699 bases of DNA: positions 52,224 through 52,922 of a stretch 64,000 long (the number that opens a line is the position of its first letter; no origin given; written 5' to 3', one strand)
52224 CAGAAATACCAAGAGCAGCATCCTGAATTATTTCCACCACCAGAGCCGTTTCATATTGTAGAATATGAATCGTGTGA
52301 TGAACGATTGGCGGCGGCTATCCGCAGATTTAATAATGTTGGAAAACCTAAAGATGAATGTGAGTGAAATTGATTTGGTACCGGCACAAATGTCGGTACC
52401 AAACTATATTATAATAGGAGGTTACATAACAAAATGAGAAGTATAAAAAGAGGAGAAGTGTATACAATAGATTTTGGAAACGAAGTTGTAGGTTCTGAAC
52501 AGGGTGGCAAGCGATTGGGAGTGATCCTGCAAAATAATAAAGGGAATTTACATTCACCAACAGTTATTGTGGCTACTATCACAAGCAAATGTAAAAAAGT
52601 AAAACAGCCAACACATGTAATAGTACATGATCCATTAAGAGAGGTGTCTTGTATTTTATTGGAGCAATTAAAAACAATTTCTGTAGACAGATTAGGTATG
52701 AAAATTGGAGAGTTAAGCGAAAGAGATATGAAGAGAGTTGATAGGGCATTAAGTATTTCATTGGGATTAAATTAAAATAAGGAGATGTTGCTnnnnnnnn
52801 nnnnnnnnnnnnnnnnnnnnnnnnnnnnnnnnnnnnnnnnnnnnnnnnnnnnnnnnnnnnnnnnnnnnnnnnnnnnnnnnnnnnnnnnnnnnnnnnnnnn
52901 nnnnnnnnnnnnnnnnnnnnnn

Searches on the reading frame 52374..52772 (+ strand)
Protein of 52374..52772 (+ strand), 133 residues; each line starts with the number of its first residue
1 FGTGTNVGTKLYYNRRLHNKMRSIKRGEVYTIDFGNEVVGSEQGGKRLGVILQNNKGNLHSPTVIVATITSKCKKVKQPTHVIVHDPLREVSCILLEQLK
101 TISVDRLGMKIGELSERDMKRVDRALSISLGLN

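Call 74: search_protein_families(library=pfam, proteins=[window:52374-52772:+], max_evalue=0.01)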
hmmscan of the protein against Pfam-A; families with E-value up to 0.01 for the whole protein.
window:52374-52772:+ (133 aa): 1 family
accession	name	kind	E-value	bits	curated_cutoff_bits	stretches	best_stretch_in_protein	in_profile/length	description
PF02452.23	PemK_toxin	-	4.6e-27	94.8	23.1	1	25-129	1-108/109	PemK-like, MazF-like toxin of type II toxin-antitoxin system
